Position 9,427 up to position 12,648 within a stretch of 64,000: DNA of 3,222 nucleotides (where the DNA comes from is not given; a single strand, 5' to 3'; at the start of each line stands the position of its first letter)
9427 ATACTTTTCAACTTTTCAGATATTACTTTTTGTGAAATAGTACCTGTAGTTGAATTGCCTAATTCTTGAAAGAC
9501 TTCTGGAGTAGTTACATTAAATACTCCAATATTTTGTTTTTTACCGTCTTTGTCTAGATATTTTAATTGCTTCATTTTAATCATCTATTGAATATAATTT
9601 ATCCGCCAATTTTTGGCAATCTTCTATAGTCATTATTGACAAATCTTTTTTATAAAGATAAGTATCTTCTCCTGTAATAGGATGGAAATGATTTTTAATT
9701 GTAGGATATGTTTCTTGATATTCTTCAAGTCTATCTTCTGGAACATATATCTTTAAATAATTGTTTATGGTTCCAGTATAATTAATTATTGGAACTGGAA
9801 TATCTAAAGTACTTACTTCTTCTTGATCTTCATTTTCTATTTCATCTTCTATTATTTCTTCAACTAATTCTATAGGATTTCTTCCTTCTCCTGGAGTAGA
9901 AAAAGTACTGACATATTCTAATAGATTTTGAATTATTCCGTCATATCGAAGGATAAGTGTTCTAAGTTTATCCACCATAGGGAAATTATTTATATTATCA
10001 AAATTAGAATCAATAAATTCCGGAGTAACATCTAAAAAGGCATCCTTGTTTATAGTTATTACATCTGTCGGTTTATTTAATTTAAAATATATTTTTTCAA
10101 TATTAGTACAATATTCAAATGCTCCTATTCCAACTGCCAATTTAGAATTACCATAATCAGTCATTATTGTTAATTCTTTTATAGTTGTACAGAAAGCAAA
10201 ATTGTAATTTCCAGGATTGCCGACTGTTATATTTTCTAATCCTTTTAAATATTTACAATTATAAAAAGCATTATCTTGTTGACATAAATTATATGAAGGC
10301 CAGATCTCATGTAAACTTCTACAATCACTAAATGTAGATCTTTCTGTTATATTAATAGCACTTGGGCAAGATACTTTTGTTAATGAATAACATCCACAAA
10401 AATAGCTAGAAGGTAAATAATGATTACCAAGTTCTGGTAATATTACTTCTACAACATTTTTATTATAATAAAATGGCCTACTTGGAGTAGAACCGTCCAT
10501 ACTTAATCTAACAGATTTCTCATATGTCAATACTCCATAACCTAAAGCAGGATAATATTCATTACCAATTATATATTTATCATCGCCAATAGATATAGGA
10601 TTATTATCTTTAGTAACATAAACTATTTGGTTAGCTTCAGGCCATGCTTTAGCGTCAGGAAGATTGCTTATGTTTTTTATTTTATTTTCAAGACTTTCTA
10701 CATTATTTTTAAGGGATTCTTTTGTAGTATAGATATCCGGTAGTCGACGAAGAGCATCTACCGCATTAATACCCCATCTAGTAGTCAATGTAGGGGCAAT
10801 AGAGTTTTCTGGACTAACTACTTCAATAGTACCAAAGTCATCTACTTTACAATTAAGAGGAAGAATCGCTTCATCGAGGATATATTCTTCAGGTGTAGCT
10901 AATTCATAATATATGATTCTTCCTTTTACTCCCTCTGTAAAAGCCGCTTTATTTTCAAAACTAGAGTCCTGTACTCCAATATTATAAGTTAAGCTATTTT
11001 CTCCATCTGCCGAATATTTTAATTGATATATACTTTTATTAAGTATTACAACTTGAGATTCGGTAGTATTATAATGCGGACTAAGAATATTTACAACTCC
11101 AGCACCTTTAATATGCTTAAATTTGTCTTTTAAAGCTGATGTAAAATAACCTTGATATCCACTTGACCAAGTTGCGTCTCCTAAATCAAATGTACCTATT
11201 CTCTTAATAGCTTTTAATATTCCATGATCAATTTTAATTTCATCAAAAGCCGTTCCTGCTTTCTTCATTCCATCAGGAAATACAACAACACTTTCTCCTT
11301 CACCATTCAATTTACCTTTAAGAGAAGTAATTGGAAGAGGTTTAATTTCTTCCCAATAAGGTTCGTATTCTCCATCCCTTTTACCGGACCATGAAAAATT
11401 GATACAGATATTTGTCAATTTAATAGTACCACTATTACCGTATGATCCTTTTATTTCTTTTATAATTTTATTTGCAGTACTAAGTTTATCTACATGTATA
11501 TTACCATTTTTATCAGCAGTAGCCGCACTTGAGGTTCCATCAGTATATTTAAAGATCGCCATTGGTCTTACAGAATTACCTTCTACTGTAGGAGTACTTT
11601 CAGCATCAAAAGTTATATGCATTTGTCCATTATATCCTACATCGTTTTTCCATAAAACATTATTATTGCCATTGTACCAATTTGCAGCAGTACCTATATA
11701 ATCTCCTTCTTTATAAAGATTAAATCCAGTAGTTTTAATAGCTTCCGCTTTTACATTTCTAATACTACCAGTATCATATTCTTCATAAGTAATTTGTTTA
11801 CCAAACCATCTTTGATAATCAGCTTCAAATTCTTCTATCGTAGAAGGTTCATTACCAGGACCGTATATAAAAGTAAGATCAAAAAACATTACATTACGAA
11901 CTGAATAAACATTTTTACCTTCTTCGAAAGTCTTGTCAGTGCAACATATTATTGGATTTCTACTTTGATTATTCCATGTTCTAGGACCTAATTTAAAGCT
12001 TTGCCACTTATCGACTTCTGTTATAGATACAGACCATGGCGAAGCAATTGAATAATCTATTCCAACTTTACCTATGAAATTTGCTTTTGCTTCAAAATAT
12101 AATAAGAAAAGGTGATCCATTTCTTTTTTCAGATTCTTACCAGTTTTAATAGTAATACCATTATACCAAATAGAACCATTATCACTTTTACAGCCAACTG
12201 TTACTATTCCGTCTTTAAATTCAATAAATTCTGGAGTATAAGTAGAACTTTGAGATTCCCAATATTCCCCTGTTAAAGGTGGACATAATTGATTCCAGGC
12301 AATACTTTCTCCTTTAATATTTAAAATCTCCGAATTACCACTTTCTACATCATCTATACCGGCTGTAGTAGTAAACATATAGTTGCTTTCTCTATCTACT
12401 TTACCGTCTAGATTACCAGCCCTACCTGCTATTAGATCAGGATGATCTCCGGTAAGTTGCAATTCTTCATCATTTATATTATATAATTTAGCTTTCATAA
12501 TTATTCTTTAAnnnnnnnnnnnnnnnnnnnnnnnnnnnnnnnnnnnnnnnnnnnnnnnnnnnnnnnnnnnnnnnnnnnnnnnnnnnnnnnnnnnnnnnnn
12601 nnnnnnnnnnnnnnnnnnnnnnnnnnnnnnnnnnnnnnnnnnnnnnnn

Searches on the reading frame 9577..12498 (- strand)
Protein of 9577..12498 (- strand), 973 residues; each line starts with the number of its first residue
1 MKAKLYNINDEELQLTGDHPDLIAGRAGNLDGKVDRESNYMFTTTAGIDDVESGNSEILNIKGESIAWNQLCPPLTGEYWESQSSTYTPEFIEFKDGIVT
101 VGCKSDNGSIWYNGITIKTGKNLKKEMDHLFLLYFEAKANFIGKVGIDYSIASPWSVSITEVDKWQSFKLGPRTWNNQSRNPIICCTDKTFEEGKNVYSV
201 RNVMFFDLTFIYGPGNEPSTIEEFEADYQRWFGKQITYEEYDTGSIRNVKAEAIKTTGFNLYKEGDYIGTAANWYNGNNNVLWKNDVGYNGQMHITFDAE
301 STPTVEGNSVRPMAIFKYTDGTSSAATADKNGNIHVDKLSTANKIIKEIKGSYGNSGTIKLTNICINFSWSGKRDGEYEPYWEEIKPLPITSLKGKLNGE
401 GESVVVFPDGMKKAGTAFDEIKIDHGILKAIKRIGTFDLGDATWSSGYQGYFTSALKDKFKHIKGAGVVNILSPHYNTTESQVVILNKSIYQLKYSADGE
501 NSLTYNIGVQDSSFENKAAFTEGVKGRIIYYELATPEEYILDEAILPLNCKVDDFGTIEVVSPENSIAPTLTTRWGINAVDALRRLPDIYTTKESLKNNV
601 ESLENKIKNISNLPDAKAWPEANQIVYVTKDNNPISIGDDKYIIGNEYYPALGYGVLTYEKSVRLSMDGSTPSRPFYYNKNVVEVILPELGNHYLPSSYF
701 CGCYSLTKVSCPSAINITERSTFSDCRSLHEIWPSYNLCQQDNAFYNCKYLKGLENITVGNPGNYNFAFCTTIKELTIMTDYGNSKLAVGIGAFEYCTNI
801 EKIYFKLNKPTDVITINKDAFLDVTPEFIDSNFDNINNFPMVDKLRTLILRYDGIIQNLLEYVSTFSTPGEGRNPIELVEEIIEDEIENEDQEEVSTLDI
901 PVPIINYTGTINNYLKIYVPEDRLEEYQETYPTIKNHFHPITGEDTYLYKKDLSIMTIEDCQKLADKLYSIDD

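Call 23: search_protein_families(library=phrogs, proteins=[window:9577-12498:-], max_evalue=0.001)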
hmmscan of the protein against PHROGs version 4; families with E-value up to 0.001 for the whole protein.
window:9577-12498:- (973 aa): 0 families

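Call 26: search_protein_families(library=pfam, proteins=[window:9577-12498:-], max_evalue=0.01)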
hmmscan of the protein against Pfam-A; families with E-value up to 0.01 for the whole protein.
window:9577-12498:- (973 aa): 1 family
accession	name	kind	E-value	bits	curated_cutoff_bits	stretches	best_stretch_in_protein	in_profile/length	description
PF13306.12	LRR_5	-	3.4e-11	43.6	27.7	2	676-770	30-123/127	BspA type Leucine rich repeat region (6 copies)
